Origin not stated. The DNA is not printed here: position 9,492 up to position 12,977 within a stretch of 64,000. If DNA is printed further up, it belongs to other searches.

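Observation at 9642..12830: Domain-permuted GH3 enzyme anchored to the membrane at both ends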

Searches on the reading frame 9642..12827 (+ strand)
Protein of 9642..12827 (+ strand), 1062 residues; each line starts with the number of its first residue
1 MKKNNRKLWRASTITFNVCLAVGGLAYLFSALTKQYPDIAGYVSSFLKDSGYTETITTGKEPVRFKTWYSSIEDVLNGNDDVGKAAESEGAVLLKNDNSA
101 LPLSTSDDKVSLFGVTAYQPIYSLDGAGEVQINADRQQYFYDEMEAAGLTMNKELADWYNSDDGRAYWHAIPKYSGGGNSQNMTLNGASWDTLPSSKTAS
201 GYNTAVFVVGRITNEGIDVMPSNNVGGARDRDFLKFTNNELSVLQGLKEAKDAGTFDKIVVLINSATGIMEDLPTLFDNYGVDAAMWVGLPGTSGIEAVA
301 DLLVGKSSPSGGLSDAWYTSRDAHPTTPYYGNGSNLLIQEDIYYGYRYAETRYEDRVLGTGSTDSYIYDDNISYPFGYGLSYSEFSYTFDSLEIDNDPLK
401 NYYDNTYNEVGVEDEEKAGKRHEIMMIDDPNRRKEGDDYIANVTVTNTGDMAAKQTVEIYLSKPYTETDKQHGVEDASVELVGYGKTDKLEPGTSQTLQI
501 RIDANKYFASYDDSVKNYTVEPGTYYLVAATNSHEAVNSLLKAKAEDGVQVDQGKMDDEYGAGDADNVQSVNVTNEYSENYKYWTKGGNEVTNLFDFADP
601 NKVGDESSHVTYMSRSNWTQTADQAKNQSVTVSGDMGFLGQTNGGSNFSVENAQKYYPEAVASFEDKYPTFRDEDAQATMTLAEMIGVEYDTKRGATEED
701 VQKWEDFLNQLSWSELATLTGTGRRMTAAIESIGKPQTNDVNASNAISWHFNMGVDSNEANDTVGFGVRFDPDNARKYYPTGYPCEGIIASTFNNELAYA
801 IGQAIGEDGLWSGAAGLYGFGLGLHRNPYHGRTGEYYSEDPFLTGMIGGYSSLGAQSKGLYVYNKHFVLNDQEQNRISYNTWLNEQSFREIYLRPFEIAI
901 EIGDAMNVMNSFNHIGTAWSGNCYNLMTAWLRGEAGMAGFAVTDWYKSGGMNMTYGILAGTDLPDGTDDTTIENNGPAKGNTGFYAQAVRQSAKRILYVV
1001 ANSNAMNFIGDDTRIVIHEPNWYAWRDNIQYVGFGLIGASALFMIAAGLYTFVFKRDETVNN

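Call 6: search_protein_families(library=pfam, proteins=[window:9642-12827:+], max_evalue=0.01)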
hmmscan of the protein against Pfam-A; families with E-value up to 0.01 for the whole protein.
window:9642-12827:+ (1062 aa): 3 families
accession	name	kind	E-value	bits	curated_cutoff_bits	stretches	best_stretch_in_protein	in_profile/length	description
PF01915.27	Glyco_hydro_3_C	-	4.3e-24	86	31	1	92-382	2-200/200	Glycosyl hydrolase family 3 C-terminal domain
PF00933.27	Glyco_hydro_3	-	1.1e-12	48.5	27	1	781-951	83-258/316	Glycosyl hydrolase family 3 N terminal domain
PF14310.12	Fn3-like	-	1.9e-10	41.2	25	1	456-533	2-71/71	Fibronectin type III-like domain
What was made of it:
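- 9825..10811 (+): (alpha/beta)6 sandwich domain (about aa 62-390) carrying the putative acid/base Glu215 (nt 10284-10286). Pfam PF01915 (call 6).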

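Call 7: search_protein_families(library=ncbifam, proteins=[window:9642-12827:+], max_evalue=0.01)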
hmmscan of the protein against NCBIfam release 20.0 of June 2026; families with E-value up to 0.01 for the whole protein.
window:9642-12827:+ (1062 aa): 7 families
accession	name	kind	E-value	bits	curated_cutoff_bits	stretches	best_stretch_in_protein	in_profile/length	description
NF041610.1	alph_arabinopyran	equivalog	6.7e-60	203.1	1300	4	781-963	59-239/738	exo-alpha-(1->6)-L-arabinopyranosidase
NF052330.1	BetGlucosiCelf0468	equivalog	5.6e-38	130.7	1300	2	767-948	42-226/817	beta-d-glucosidase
NF052329.1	XyloArabinsidase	equivalog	1.9e-28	99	1050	2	788-957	116-286/750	beta-xylosidase/alpha-l-arabinosidase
NF041776.1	xylosidase_Xyl3A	equivalog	8.2e-23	80.3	1250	3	824-944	122-250/846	xylan 1,4-beta-xylosidase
NF052331.1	Bet13-16Glucosase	equivalog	2.3e-20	72.3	1330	2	781-952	94-271/750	exo-beta-d-1,3/1,6-glucosidase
NF011678.0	PRK15098.1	equivalog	3.2e-15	55.6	666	3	784-944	121-287/765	beta-glucosidase BglX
NF041579.1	betaxyl_Flavo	equivalog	1.7e-11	43.1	1350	1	781-951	83-263/716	beta-xylosidase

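Call 11: find_homologous_proteins(query=window:9642-12827:+)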
Query window:9642-12827:+ (1062 aa): 3638 proteins with E <= 0.001 among 8000 candidates; the best 120 are listed.
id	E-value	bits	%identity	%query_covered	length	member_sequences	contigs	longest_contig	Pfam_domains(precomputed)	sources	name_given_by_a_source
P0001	0.0e+0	2417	99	100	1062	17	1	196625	PF01915.28,PF14310.13,PF00933.28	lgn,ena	-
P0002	0.0e+0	1722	72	100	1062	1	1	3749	PF01915.28,PF14310.13,PF00933.28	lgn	-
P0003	0.0e+0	1349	59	98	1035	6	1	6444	PF01915.28,PF14310.13,PF00933.28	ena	-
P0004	0.0e+0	1339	60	96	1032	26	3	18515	PF01915.28,PF14310.13,PF00933.28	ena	-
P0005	0.0e+0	1318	58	99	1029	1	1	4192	PF01915.28,PF14310.13,PF00933.28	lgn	-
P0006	0.0e+0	1315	58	99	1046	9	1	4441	PF01915.28,PF14310.13,PF00933.28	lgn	-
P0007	0.0e+0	1304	57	99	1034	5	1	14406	PF01915.28,PF14310.13,PF00933.28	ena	-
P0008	0.0e+0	1287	57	98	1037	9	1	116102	PF01915.28,PF14310.13,PF00933.28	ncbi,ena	-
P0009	0.0e+0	1286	57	99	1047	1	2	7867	PF01915.28,PF14310.13,PF00933.28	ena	-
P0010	0.0e+0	1276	58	99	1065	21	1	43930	PF01915.28,PF14310.13,PF00933.28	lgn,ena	-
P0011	0.0e+0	1267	56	99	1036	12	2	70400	PF01915.28,PF14310.13,PF00933.28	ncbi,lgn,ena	-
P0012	0.0e+0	1264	56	98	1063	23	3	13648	PF01915.28,PF14310.13,PF00933.28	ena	-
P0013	0.0e+0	1264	57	99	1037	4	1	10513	PF01915.28,PF14310.13,PF00933.28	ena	-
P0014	0.0e+0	1259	56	99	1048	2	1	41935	PF01915.28,PF14310.13,PF00933.28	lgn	-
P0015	0.0e+0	1250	56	98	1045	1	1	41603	PF01915.28,PF14310.13,PF00933.28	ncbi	-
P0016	0.0e+0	1228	55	99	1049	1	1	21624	PF01915.28,PF14310.13,PF00933.28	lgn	-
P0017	0.0e+0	1217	56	98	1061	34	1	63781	PF01915.28,PF14310.13,PF00933.28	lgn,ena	-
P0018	0.0e+0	1214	57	96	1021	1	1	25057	PF01915.28,PF14310.13,PF00933.28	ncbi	-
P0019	0.0e+0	1196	54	100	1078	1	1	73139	PF01915.28,PF14310.13,PF00933.28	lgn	-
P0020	0.0e+0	1172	52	99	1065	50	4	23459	PF01915.28,PF14310.13,PF00933.28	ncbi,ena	-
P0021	0.0e+0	1168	53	100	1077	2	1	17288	PF01915.28,PF14310.13,PF00933.28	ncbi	-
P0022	0.0e+0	1167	54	96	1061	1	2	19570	PF01915.28,PF14310.13,PF00933.28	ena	-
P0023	0.0e+0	1161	54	96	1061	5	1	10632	PF01915.28,PF14310.13,PF00933.28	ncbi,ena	-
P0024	0.0e+0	1158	53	99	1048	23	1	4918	PF01915.28,PF00933.28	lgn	-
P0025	0.0e+0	1143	53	100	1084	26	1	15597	PF01915.28,PF14310.13,PF00933.28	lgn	-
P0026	0.0e+0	1139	54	98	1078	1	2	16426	PF01915.28,PF14310.13,PF00933.28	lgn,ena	-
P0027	0.0e+0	1137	52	98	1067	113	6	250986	PF01915.28,PF14310.13,PF00933.28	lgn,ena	-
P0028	0.0e+0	1133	53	98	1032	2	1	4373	PF01915.28,PF14310.13,PF00933.28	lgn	-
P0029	0.0e+0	1130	52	98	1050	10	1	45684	PF01915.28,PF14310.13,PF00933.28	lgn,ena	-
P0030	0.0e+0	1129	54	95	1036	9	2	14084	PF01915.28,PF14310.13,PF00933.28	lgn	-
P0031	0.0e+0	1126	52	99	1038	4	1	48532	PF01915.28,PF14310.13,PF00933.28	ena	-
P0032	0.0e+0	1124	52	100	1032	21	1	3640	PF01915.28,PF14310.13,PF00933.28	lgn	-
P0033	0.0e+0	1122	52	98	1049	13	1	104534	PF01915.28,PF14310.13,PF00933.28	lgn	-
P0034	0.0e+0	1118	53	96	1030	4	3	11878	PF01915.28,PF14310.13,PF00933.28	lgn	-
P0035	0.0e+0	1118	52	99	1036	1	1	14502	PF01915.28,PF14310.13,PF00933.28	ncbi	ncbi:MAG: glycoside hydrolase family 3 C-terminal domain-containing protein [Candidatus Coproplasma 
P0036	0.0e+0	1113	51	98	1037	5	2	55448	PF01915.28,PF14310.13,PF00933.28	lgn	-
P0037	0.0e+0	1099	53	96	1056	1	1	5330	PF01915.28,PF14310.13,PF00933.28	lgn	-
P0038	0.0e+0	1086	50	99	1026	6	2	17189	PF01915.28,PF14310.13,PF00933.28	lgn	-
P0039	0.0e+0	1083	51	99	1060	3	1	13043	PF01915.28,PF14310.13,PF00933.28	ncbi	-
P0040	0.0e+0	1080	50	98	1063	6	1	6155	PF01915.28,PF14310.13,PF00933.28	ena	-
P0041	0.0e+0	1047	52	96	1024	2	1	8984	PF01915.28,PF14310.13,PF00933.28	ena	-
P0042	0.0e+0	1046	56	80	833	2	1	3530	PF01915.28,PF14310.13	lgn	-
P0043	0.0e+0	1031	50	98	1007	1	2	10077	PF01915.28,PF14310.13,PF00933.28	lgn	-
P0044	1.9e-293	995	49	96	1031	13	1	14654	PF01915.28,PF14310.13,PF00933.28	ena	-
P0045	9.4e-289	979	46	99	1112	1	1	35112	PF01915.28,PF14310.13,PF00933.28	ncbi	-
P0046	7.0e-288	976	46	99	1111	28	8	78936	PF01915.28,PF14310.13,PF00933.28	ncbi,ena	-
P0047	3.1e-287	974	47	98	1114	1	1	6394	PF01915.28,PF14310.13,PF00933.28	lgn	-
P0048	1.6e-286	972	48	98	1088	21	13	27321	PF01915.28,PF14310.13,PF00933.28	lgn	-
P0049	3.1e-285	967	48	99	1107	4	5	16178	PF01915.28,PF14310.13,PF00933.28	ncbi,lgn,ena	-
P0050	1.8e-283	961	47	95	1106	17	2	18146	PF01915.28,PF14310.13,PF00933.28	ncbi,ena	-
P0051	6.2e-282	956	47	99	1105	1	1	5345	PF01915.28,PF14310.13,PF00933.28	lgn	-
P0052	2.1e-281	955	46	99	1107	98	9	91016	PF01915.28,PF14310.13,PF00933.28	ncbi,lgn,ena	-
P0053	2.2e-281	955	46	99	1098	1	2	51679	PF01915.28,PF14310.13,PF00933.28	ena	-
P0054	1.3e-277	942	47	100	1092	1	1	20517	PF01915.28,PF14310.13,PF00933.28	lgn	-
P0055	1.8e-277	942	47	99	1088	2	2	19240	PF01915.28,PF14310.13,PF00933.28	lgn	-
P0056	6.0e-276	937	46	99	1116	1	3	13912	PF01915.28,PF14310.13,PF00933.28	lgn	-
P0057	6.1e-276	937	46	97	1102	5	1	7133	PF01915.28,PF14310.13,PF00933.28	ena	-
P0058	8.2e-276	936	47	96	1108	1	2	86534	PF01915.28,PF14310.13,PF00933.28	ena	-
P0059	3.4e-275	934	46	97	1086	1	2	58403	PF01915.28,PF14310.13,PF00933.28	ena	-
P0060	4.9e-275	934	45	99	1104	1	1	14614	PF01915.28,PF14310.13,PF00933.28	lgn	-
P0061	3.8e-274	931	47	98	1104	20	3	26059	PF01915.28,PF14310.13,PF00933.28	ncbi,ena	-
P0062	1.6e-273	928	45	100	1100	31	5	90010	PF01915.28,PF14310.13,PF00933.28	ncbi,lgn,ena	-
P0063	8.5e-273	926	46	98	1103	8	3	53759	PF01915.28,PF14310.13,PF00933.28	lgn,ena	-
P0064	3.5e-271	921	46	98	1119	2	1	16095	PF01915.28,PF14310.13,PF00933.28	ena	-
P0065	4.7e-271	920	46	100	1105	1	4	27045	PF01915.28,PF14310.13,PF00933.28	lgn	-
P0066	4.7e-270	917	46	99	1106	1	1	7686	PF01915.28,PF14310.13,PF00933.28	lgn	-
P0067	2.7e-269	915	46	100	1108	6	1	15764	PF01915.28,PF14310.13,PF00933.28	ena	-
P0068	3.2e-269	914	45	99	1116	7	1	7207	PF01915.28,PF14310.13,PF00933.28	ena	-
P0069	9.8e-269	913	45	99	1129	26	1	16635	PF01915.28,PF14310.13,PF00933.28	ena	-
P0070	1.3e-267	909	45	100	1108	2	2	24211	PF01915.28,PF14310.13,PF00933.28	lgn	-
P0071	1.4e-267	909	45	99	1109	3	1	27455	PF01915.28,PF14310.13,PF00933.28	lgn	-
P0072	2.9e-267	908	45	100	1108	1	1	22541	PF01915.28,PF14310.13,PF00933.28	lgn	-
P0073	4.0e-265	901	45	99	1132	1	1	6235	PF01915.28,PF14310.13,PF00933.28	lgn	-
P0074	4.1e-265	901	45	100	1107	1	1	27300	PF01915.28,PF14310.13,PF00933.28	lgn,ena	-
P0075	6.4e-265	900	45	98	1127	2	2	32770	PF01915.28,PF14310.13,PF00933.28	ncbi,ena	-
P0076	4.6e-264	897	44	99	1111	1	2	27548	PF01915.28,PF14310.13,PF00933.28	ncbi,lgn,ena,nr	ncbi:MAG: glycoside hydrolase family 3 C-terminal domain-containing protein [Clostridia bacterium]|n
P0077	7.7e-264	896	46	95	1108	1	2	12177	PF01915.28,PF14310.13,PF00933.28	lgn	-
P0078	1.8e-263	895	45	98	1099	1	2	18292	PF01915.28,PF14310.13,PF00933.28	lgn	-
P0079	1.6e-261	889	45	98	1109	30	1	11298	PF01915.28,PF14310.13,PF00933.28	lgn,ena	-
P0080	7.6e-261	887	45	94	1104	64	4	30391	PF01915.28,PF14310.13,PF00933.28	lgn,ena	-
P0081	9.0e-258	876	45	98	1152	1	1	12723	PF01915.28,PF14310.13,PF00933.28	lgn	-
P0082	4.1e-257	874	45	96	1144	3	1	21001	PF01915.28,PF14310.13,PF00933.28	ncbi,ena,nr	ncbi:MAG: glycoside hydrolase family 3 C-terminal domain-containing protein [Clostridia bacterium]|n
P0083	4.1e-256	871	45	99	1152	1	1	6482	PF01915.28,PF14310.13,PF00933.28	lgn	-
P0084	7.1e-252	857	45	99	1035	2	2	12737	PF01915.28,PF14310.13,PF00933.28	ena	-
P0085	1.9e-249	849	45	94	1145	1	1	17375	PF01915.28,PF14310.13,PF00933.28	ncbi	-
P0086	1.0e-234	800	42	99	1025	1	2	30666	PF01915.28,PF14310.13,PF00933.28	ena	-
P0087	7.3e-233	794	43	99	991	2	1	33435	PF01915.28,PF14310.13,PF00933.28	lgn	-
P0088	6.4e-229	781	42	96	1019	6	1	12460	PF01915.28,PF14310.13,PF00933.28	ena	-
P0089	3.7e-224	765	55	62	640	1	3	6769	PF01915.28,PF14310.13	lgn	-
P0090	2.1e-222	759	42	99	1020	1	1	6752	PF01915.28,PF14310.13,PF00933.28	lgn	-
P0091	2.1e-221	756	42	99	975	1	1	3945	PF01915.28,PF14310.13,PF00933.28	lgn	-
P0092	5.2e-217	741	40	98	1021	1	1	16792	PF01915.28,PF14310.13,PF00933.28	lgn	-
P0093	6.9e-217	741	44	81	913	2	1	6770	PF01915.28,PF14310.13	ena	-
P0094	1.8e-215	736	40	98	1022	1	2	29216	PF01915.28,PF14310.13,PF00933.28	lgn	-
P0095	1.1e-205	704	40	99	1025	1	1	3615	PF01915.28,PF14310.13,PF00933.28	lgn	-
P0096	1.3e-203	697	50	65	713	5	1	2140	PF01915.28,PF14310.13,PF00933.28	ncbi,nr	ncbi:MAG: glycoside hydrolase family 3 C-terminal domain-containing protein, partial [Clostridia bac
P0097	1.4e-189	651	38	99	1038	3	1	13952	PF01915.28,PF14310.13,PF00933.28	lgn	-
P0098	2.8e-189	650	39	98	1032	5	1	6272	PF01915.28,PF14310.13,PF00933.28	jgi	jgi:beta-glucosidase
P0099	2.1e-188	647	38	99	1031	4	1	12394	PF01915.28,PF14310.13,PF00933.28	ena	-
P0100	6.7e-188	645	39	99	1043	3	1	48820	PF01915.28,PF14310.13,PF00933.28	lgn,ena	-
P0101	6.7e-188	645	38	99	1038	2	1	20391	PF01915.28,PF14310.13,PF00933.28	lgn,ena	-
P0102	4.8e-187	642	37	98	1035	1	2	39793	PF01915.28,PF14310.13,PF00933.28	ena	-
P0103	2.3e-184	633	37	99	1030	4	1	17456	PF01915.28,PF14310.13,PF00933.28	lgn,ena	-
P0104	2.9e-180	620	37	99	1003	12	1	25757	PF01915.28,PF14310.13,PF00933.28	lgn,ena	-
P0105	1.2e-178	614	38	93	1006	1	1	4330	PF01915.28,PF14310.13,PF00933.28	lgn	-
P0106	5.1e-178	612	40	95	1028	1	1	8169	PF01915.28,PF14310.13,PF00933.28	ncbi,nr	ncbi:MAG: glycoside hydrolase family 3 C-terminal domain-containing protein [Lachnospiraceae bacteri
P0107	9.0e-178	612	38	98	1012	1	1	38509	PF01915.28,PF14310.13,PF00933.28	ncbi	ncbi:MAG: glycoside hydrolase family 3 C-terminal domain-containing protein [Candidatus Onthomonas s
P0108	1.1e-177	611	39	99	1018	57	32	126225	PF01915.28,PF14310.13,PF00933.28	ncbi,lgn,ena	-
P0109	3.0e-177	610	37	98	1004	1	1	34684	PF01915.28,PF14310.13,PF00933.28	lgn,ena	-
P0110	3.3e-177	610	36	98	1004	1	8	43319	PF01915.28,PF14310.13,PF00933.28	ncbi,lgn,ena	-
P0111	4.8e-177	609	39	98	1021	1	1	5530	PF01915.28,PF14310.13,PF00933.28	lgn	-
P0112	1.5e-176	607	39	99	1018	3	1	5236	PF01915.28,PF14310.13,PF00933.28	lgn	-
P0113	2.3e-176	607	39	93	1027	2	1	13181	PF01915.28,PF14310.13,PF00933.28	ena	-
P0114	6.7e-176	605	39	97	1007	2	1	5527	PF01915.28,PF14310.13,PF00933.28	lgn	-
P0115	2.1e-175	604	36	99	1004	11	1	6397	PF01915.28,PF14310.13,PF00933.28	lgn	-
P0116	2.3e-175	604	39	96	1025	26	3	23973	PF01915.28,PF14310.13,PF00933.28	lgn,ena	-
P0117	3.7e-175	603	39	93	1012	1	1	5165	PF01915.28,PF14310.13,PF00933.28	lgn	-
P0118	7.2e-175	602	39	93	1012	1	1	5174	PF01915.28,PF14310.13,PF00933.28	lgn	-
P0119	1.4e-174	601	37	98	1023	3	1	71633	PF01915.28,PF14310.13,PF00933.28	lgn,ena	-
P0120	1.6e-174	601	38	100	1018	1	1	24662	PF01915.28,PF14310.13,PF00933.28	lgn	-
